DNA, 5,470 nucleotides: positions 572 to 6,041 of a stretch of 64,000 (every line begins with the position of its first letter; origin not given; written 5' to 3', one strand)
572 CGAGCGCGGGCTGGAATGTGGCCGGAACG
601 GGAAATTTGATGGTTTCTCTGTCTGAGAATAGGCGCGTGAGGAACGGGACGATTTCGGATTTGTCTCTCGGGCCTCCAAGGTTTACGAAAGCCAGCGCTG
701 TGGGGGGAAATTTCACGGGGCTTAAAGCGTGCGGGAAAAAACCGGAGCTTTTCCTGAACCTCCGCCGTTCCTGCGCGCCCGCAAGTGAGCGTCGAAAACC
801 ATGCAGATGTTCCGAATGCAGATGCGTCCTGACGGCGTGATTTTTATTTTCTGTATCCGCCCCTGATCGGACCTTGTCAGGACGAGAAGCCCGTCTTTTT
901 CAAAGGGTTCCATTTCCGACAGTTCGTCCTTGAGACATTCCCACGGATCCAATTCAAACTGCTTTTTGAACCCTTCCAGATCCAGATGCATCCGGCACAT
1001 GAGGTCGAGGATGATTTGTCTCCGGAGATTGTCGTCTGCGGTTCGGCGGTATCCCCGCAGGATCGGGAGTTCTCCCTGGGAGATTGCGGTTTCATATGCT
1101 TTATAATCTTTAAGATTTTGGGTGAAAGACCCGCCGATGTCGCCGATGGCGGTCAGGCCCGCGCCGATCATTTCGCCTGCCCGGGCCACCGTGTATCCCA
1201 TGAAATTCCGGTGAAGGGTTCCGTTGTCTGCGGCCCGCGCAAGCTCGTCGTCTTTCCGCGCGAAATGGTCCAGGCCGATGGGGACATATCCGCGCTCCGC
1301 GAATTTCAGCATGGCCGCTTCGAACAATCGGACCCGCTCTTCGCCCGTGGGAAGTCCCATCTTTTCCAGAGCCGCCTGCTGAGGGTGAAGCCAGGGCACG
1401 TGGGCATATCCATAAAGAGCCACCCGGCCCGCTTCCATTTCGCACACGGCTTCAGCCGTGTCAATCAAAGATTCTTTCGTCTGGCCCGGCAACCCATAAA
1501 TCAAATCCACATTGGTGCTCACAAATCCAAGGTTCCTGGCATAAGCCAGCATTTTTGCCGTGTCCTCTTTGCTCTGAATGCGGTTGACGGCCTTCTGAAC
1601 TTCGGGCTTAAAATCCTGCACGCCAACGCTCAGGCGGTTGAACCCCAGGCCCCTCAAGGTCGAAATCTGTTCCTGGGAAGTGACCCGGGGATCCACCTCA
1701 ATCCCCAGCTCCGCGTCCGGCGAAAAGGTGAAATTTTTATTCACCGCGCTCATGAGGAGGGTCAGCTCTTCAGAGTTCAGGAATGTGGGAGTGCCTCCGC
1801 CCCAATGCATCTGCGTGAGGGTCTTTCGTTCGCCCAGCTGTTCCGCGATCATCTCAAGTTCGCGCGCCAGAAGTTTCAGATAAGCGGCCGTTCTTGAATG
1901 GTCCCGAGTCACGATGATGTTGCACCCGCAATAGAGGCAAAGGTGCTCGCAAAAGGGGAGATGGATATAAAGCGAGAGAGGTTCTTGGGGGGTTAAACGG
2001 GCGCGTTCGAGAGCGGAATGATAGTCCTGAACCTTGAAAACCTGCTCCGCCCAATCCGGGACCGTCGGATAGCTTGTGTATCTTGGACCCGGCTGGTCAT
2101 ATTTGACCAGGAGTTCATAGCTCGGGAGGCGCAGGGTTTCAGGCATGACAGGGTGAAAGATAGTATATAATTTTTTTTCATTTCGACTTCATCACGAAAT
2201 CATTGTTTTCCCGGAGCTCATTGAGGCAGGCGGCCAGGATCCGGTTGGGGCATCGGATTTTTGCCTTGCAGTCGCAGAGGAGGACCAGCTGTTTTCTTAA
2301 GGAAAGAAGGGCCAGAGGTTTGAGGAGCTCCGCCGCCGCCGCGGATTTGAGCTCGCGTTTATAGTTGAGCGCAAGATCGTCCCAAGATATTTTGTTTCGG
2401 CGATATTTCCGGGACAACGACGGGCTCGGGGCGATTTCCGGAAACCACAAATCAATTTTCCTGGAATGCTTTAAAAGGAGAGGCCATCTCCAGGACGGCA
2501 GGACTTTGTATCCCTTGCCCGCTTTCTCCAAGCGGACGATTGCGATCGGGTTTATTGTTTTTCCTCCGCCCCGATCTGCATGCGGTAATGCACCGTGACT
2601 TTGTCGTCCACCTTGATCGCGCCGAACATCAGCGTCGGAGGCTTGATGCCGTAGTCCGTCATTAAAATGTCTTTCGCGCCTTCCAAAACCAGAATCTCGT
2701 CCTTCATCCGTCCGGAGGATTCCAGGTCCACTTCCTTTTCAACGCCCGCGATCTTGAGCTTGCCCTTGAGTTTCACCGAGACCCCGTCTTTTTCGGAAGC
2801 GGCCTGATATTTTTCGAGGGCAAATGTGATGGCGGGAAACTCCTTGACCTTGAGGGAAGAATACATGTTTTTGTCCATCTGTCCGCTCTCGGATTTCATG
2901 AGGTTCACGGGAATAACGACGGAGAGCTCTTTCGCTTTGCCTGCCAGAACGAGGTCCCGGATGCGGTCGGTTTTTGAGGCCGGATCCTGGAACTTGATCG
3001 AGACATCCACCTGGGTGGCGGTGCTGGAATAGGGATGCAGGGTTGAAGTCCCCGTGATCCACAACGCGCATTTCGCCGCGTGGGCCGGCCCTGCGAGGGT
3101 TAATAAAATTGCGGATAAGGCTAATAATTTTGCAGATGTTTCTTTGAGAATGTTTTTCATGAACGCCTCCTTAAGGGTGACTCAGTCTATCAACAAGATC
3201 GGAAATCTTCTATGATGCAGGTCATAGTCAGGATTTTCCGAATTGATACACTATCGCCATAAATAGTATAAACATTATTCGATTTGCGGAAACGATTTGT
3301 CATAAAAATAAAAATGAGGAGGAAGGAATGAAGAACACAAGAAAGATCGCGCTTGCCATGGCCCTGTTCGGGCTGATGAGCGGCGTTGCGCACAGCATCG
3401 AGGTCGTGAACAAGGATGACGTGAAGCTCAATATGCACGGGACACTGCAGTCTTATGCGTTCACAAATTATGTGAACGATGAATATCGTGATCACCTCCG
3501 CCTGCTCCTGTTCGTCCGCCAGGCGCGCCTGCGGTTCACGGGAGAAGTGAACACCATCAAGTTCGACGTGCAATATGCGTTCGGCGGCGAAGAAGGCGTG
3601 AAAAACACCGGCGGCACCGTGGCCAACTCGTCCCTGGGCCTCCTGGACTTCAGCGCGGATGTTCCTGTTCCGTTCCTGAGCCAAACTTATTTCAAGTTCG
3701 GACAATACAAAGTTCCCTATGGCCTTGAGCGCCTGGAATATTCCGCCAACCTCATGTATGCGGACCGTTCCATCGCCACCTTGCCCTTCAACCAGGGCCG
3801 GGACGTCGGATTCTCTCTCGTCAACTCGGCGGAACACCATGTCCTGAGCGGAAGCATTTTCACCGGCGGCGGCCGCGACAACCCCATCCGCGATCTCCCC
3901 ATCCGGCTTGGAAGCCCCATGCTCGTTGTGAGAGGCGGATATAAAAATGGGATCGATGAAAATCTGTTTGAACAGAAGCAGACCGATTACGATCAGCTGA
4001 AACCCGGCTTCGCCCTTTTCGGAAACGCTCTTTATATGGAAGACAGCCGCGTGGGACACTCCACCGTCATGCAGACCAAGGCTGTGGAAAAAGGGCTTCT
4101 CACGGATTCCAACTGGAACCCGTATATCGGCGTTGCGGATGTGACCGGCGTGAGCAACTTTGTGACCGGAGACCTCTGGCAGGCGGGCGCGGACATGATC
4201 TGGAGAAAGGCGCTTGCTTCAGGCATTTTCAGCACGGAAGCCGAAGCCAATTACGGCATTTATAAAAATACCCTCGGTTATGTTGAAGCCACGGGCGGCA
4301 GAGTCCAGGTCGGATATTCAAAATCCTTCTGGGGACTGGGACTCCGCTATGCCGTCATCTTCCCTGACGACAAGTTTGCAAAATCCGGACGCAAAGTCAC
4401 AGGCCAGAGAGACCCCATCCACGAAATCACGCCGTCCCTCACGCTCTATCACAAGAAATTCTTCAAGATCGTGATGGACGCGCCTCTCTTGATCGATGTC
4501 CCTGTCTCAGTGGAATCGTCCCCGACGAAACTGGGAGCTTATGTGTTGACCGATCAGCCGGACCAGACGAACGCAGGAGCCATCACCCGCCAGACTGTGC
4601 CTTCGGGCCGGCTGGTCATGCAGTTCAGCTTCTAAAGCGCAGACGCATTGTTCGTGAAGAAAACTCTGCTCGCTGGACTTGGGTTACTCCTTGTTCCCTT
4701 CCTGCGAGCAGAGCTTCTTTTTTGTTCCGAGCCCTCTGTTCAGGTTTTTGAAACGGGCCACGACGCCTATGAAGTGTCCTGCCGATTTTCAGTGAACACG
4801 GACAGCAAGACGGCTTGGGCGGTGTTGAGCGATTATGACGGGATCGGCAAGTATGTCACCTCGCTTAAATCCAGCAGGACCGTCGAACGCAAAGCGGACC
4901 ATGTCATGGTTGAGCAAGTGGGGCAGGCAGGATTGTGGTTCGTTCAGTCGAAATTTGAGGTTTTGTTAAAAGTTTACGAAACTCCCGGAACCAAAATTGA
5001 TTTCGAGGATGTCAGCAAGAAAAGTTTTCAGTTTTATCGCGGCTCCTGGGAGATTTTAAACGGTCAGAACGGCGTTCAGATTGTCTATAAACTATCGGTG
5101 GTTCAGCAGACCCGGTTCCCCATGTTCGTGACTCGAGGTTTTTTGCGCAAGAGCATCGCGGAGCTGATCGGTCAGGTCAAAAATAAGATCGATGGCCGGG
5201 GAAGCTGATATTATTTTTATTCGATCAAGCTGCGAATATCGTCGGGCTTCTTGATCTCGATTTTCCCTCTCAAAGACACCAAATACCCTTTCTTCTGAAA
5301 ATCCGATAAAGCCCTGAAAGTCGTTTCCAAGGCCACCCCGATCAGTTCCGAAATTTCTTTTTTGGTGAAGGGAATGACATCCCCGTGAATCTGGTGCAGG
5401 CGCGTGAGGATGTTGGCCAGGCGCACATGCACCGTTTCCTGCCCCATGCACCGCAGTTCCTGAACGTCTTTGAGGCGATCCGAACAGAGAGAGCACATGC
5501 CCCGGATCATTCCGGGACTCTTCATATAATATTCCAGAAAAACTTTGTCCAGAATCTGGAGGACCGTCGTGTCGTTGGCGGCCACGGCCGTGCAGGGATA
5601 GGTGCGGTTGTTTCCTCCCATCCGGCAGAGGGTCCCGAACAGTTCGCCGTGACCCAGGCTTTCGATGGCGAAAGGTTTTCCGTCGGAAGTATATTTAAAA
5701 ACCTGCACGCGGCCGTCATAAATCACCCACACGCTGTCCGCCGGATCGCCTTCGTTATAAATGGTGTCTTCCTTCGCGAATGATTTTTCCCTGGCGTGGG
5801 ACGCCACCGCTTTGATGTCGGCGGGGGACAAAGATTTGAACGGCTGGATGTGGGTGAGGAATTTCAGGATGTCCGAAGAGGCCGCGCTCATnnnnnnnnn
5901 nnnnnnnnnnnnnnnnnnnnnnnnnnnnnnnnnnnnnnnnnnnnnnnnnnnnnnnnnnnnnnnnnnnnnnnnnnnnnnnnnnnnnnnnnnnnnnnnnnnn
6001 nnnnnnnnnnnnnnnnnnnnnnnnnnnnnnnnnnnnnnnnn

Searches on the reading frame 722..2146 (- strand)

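Call 62: search_protein_families(library=pfam, proteins=[window:722-2146:-], max_evalue=0.00001)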
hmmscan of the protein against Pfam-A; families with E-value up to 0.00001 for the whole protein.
window:722-2146:- (474 aa): 2 families
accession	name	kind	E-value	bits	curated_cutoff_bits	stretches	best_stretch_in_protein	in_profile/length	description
PF04055.27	Radical_SAM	-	1.4e-26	94.1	29.5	1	60-233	1-165/166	Radical SAM superfamily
PF06969.22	HemN_C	-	2.4e-08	34.3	24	1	369-424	2-54/67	HemN C-terminal domain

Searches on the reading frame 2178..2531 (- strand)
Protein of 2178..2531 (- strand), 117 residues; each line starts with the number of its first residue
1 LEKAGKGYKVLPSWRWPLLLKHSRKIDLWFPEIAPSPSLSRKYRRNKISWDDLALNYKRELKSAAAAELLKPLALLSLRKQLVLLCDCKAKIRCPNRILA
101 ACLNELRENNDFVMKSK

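Call 62: search_protein_families(library=pfam, proteins=[window:2178-2531:-], max_evalue=0.00001)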
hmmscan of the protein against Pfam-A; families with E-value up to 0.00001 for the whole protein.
window:2178-2531:- (117 aa): 3 families
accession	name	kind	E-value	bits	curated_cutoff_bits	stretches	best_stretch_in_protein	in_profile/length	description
PF22751.1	DUF488-N3a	-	2.9e-17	63.5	27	1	4-105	12-116/118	Active DUF488-N3 subclade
PF22752.1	DUF488-N3i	-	3.4e-13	50.7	27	1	5-111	14-119/131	Inactive DUF488-N3 subclade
PF04343.18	DUF488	-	2.9e-12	47.7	22.2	1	15-102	22-120/121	Domain of unknown function DUF488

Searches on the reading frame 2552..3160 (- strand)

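Call 62: search_protein_families(library=pfam, proteins=[window:2552-3160:-], max_evalue=0.00001)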
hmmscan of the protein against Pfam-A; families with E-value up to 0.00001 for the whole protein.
window:2552-3160:- (202 aa): 1 family
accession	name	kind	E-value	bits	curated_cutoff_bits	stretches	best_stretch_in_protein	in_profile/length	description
PF04264.18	YceI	-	4.5e-14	53.5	23.7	1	44-195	22-149/150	YceI-like domain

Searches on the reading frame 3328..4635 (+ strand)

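Call 62: search_protein_families(library=pfam, proteins=[window:3328-4635:+], max_evalue=0.00001)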
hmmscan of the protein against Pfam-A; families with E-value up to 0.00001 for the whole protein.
window:3328-4635:+ (435 aa): 1 family
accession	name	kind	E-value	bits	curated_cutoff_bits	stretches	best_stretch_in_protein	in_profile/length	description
PF07396.17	Porin_O_P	-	1.4e-13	51.3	20.9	1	59-182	27-146/370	Phosphate-selective porin O and P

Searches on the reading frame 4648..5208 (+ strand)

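Call 62: search_protein_families(library=pfam, proteins=[window:4648-5208:+], max_evalue=0.00001)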
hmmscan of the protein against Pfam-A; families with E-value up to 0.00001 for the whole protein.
window:4648-5208:+ (186 aa): 2 families
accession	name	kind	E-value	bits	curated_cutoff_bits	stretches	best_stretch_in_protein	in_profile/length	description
PF03364.25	Polyketide_cyc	-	1.7e-08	35.2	23.4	1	54-174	6-122/126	Polyketide cyclase / dehydrase and lipid transport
PF10604.15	Polyketide_cyc2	-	6.7e-06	26.9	27.4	1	46-169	7-125/142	Polyketide cyclase / dehydrase and lipid transport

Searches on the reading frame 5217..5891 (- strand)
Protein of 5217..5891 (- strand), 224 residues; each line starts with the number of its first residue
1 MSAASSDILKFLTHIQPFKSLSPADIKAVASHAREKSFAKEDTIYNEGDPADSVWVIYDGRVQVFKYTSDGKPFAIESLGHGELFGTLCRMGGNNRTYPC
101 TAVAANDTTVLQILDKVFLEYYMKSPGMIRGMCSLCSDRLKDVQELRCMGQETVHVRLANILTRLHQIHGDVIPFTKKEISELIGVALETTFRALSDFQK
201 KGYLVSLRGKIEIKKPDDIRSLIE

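Call 62: search_protein_families(library=pfam, proteins=[window:5217-5891:-], max_evalue=0.00001)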
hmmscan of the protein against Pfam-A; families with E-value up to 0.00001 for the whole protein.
window:5217-5891:- (224 aa): 2 families
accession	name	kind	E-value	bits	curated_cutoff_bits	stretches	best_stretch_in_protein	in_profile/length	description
PF00027.35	cNMP_binding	-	1.5e-18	67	27.5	1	36-124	2-88/89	Cyclic nucleotide-binding domain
PF13545.12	HTH_Crp_2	-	4.7e-12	46.1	27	1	157-220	2-68/70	Crp-like helix-turn-helix domain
